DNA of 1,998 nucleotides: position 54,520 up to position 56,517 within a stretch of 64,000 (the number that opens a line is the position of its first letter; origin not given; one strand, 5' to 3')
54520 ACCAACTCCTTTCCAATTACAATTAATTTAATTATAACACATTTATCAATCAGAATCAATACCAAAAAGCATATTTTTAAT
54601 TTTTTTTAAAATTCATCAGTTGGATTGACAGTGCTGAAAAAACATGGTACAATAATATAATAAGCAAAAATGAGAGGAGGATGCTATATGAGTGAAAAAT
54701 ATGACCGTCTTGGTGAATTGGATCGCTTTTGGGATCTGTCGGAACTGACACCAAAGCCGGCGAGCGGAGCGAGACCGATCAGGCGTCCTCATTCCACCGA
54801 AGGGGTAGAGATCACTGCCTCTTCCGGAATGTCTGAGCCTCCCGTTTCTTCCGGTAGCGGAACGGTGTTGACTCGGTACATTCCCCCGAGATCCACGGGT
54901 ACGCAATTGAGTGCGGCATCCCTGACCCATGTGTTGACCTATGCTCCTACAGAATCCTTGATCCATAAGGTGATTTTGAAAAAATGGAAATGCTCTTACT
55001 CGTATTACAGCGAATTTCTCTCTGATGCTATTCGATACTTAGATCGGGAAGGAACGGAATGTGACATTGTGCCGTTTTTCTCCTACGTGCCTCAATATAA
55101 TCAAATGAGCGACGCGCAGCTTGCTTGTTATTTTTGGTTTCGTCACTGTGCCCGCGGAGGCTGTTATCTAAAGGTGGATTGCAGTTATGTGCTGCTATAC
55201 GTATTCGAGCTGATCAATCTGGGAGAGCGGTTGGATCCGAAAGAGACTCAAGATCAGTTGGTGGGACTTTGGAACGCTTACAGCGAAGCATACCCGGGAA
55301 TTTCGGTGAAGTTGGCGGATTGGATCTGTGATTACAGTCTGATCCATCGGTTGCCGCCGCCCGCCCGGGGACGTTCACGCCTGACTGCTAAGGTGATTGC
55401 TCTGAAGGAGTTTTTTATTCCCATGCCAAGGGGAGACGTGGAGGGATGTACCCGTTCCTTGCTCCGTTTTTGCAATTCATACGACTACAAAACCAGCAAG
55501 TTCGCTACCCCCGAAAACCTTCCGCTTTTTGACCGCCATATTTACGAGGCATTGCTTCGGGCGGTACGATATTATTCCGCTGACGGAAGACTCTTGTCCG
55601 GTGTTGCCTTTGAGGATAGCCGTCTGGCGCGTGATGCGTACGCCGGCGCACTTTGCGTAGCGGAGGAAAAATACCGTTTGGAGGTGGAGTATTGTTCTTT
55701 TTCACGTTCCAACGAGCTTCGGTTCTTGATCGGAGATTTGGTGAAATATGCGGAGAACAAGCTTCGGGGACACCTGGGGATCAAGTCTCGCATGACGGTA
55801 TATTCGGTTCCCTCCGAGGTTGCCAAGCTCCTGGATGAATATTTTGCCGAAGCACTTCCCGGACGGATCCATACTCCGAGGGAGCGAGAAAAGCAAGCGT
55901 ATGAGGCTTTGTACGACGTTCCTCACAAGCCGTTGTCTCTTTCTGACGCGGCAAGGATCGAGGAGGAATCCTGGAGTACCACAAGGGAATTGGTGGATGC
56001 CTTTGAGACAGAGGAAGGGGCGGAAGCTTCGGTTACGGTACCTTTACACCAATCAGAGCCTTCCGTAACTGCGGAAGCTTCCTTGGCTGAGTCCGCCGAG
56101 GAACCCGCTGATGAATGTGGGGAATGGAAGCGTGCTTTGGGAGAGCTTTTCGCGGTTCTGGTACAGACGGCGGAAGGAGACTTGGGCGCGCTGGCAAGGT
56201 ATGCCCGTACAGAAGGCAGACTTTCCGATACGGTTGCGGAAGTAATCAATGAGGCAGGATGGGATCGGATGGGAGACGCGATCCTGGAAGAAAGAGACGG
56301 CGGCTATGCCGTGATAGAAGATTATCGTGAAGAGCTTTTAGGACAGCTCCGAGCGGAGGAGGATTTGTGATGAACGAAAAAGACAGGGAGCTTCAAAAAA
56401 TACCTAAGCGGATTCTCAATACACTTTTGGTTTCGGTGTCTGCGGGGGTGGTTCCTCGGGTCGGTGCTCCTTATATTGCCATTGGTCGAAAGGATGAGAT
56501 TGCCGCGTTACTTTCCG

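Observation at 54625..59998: TerB-N/C protein, DUF2791-like ATPase and Lhr-like helicase cassette (Shango-type anti-phage system)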

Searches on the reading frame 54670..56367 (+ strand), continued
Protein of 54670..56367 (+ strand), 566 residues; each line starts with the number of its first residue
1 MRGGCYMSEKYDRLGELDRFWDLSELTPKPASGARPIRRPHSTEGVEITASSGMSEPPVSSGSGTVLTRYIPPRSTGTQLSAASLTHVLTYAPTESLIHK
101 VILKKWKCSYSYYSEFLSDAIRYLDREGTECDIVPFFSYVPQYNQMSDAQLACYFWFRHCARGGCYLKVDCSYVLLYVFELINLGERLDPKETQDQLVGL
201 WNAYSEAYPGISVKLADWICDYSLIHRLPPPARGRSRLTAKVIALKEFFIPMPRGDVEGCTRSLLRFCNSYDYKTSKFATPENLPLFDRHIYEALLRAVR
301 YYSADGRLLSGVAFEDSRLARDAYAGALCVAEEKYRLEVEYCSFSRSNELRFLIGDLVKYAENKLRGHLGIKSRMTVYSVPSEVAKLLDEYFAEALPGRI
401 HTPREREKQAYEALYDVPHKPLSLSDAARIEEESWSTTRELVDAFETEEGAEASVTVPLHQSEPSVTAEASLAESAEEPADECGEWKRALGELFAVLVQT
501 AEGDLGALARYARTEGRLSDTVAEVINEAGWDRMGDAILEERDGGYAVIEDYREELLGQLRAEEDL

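Call 50: fold_search(model_id=the predicted structure, library=pdb)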
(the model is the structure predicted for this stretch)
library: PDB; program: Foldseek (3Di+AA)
matches with E <= 10: 189; with E <= 0.001: 0
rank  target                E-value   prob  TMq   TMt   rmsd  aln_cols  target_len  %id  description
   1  3hhg_G                4.0e-01  0.96  0.10  0.19   3.4        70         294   16  Structure of CrgA, a LysR-type transcriptional regulator from Neisseria meningitidis. (released 2009-07-07)
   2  7i2m                  5.1e-01  0.06  0.12  0.12  23.6       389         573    7  Group deposition for crystallographic fragment screening of the NS5 RNA-dependent RNA polymerase from Dengue virus serot (released 2025-04-02)
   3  9g6k_LJ               5.6e-01  0.08  0.11  0.13  22.4       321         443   13  LSU structure derived from the LSU sample of the mitoribosome from T. gondii. (released 2024-12-11)
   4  8up1_A                5.6e-01  0.07  0.12  0.17  21.4       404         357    9  CryoEM Structure of Allosterically Switchable De Novo Protein sr322, In Closed State without Effector Peptide (released 2024-08-14)
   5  8wpa_D                6.2e-01  0.87  0.10  0.45   3.9        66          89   15  Crystal Structure of the Acinetobacter baumannii LysR family regulator AceR DNA-binding domain (H32) (released 2025-04-16)
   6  4ihs_C                6.9e-01  0.66  0.10  0.40   5.5        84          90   14  Crystal Structure of BenM_DBD/catB site 1 DNA Complex (released 2013-07-10)
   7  7i2r                  6.9e-01  0.06  0.12  0.12  23.5       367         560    8  Group deposition for crystallographic fragment screening of the NS5 RNA-dependent RNA polymerase from Dengue virus serot (released 2025-04-02)
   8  7hkt                  6.9e-01  0.05  0.11  0.11  22.5       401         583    7  Group deposition for crystallographic fragment screening of the NS5 RNA-dependent RNA polymerase from Dengue virus serot (released 2024-10-30)
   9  7i2v                  7.2e-01  0.05  0.11  0.10  23.1       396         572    6  Group deposition for crystallographic fragment screening of the NS5 RNA-dependent RNA polymerase from Dengue virus serot (released 2025-04-02)
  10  5xxp_A                8.0e-01  0.91  0.11  0.53   3.5        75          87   16  Crystal structure of CbnR_DBD-DNA complex (released 2018-01-17)
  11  5y9s_C                8.0e-01  0.47  0.10  0.17   6.2        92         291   17  Crystal structure of VV2_1132, a LysR family transcriptional regulator (released 2018-03-28)
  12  8fkv_SU               8.0e-01  0.08  0.12  0.12  22.9       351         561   10  Human nucleolar pre-60S ribosomal subunit (State D1) (released 2023-07-12)
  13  5z4z_C                8.4e-01  0.90  0.10  0.50   3.7        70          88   14  Crystal structure of PaCysB NTD domain with space group C2 (released 2019-01-23)
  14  5y2v_C                8.4e-01  0.82  0.10  0.18   4.1        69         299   22  Strcutrue of the full-length CcmR complexed with 2-OG from Synechocystis PCC6803 (released 2017-12-27)
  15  1iz1_B                8.8e-01  0.90  0.11  0.20   3.4        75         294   16  CRYSTAL STRUCTURE OF CBNR, A LYSR FAMILY TRANSCRIPTIONAL REGULATOR (released 2003-05-06)
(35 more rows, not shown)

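Call 77: search_protein_representatives(protein=window:54688-56367:+)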
Query: 560 residues. Proteins with E-value up to 0.001 (for the whole library): 2020; up to 1e-10: 1032; up to 1e-30: 422. The best 150 are listed.
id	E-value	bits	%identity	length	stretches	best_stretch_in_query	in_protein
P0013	1.1e-181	621.6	55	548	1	10-556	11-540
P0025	2.5e-172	590.6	53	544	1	10-550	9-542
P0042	2.3e-164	564.3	51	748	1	7-549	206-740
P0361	7.6e-155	532.9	51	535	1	3-552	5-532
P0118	7.7e-132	457.0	46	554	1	7-547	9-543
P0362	8.7e-128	443.6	41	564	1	8-548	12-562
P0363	3.1e-127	441.8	42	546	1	5-548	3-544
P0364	3.1e-127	441.8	43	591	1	5-548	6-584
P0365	1.5e-126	439.5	57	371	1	169-549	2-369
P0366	4.1e-126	438.1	43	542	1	1-550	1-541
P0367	2.5e-124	432.2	44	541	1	6-549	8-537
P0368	1.0e-120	420.2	44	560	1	1-551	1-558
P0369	1.6e-119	416.3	44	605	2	40-551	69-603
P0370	9.2e-114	397.3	45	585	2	54-472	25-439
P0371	1.7e-113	396.5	44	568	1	6-554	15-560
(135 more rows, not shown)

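Call 79: list_cluster_members(proteins=[P0001, P0241, P0009, P0120, P0226])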
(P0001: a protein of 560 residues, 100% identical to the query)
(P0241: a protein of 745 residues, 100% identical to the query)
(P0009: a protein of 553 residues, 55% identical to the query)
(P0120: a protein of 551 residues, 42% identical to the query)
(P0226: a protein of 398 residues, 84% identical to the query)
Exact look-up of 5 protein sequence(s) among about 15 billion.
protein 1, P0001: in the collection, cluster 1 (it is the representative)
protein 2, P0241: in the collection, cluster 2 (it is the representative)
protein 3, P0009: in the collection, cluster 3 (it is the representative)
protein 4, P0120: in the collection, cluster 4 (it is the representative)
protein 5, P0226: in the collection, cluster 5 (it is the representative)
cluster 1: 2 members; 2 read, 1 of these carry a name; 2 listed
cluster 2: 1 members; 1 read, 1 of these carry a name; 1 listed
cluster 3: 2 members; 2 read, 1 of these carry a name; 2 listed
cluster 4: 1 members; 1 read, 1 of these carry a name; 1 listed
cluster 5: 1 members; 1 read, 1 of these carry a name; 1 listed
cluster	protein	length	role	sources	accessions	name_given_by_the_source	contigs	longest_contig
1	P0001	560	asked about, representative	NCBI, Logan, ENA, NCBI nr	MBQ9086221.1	MAG: TerB N-terminal domain-containing protein [Clostridia bacterium] | TerB N-terminal domain-containing protein [Clostridia bacterium]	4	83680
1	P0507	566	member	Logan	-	-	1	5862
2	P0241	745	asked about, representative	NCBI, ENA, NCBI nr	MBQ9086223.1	MAG: DEAD/DEAH box helicase [Clostridia bacterium] | DEAD/DEAH box helicase [Clostridia bacterium]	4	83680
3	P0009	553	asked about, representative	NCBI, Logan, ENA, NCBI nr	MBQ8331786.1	MAG: TerB N-terminal domain-containing protein [Clostridia bacterium] | TerB N-terminal domain-containing protein [Clostridia bacterium]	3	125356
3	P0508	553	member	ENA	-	-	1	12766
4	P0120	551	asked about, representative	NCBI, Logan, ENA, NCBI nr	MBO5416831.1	MAG: TerB N-terminal domain-containing protein [Clostridia bacterium] | TerB N-terminal domain-containing protein [Clostridia bacterium]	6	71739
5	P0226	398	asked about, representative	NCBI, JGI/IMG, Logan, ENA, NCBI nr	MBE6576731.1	MAG: threonine ammonia-lyase [Ruminococcaceae bacterium] | threonine ammonia-lyase [Oscillospiraceae bacterium]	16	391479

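Call 84: fold_search(model_id=the predicted structure, library=viral)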
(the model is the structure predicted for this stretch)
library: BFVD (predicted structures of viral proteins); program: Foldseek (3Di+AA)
matches with E <= 10: 140; with E <= 0.001: 0
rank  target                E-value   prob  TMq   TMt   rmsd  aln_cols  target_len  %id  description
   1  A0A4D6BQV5            8.1e-02  0.21  0.11  0.17  25.0       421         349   11  (no name in the UniProt tables at hand)
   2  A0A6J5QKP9            2.8e-01  0.05  0.07  0.08  34.3       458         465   11  Uncharacterized protein [uncultured Caudovirales phage]
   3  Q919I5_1              3.8e-01  0.03  0.08  0.05  33.2       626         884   11  Uncharacterized protein [Culex nigripalpus nucleopolyhedrovirus (isolate Florida/1997)]
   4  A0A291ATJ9            5.5e-01  0.04  0.09  0.05  34.1       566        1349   13  Dihydrofolate reductase incomplete domain containing protein [Pandoravirus salinus]
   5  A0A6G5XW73            6.0e-01  0.02  0.07  0.07  37.8       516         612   12  (no name in the UniProt tables at hand)
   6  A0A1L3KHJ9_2          7.8e-01  0.03  0.08  0.05  33.3       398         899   12  (no name in the UniProt tables at hand)
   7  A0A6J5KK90            1.2e+00  0.02  0.07  0.06  36.4       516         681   13  Uncharacterized protein [uncultured Caudovirales phage]
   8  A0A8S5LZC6            1.2e+00  0.84  0.07  0.66   2.2        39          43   28  TerB-C domain (Fragment) [Siphoviridae sp. ctCsv15]
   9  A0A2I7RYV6            1.3e+00  0.03  0.08  0.08  32.4       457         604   13  (no name in the UniProt tables at hand)
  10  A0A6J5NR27            1.4e+00  0.05  0.06  0.11  25.2       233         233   15  Uncharacterized protein [uncultured Caudovirales phage]
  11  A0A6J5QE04            1.4e+00  0.02  0.07  0.05  26.4       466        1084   10  Caudovirus, tape measure, N-terminal [uncultured Caudovirales phage]
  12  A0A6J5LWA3            1.5e+00  0.04  0.09  0.12  36.6       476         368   10  Uncharacterized protein [uncultured Caudovirales phage]
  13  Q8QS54                1.5e+00  0.03  0.07  0.09  31.0       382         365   11  Protein UL34 [Panine betaherpesvirus 2]
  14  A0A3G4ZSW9            1.6e+00  0.06  0.12  0.11  22.0       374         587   10  Uncharacterized protein [Edafosvirus sp.]
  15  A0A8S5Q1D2            1.6e+00  0.05  0.10  0.10  51.4       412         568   12  Response regulator protein [Siphoviridae sp. ctOCb13]
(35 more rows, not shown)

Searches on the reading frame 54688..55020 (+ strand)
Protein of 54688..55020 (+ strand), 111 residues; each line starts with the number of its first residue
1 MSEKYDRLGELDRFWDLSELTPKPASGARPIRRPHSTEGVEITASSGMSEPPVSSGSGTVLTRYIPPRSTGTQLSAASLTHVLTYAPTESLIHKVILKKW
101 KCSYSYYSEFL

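Call 57: search_protein_families(library=pfam, proteins=[window:54688-55020:+], max_evalue=10)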
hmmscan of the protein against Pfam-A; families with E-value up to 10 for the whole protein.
window:54688-55020:+ (111 aa): 1 family
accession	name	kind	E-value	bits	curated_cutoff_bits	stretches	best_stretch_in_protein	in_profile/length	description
PF24415.1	Ig_Irg-7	-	0.012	16.1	27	1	73-109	36-72/110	Irg-7-like, Ig-like domain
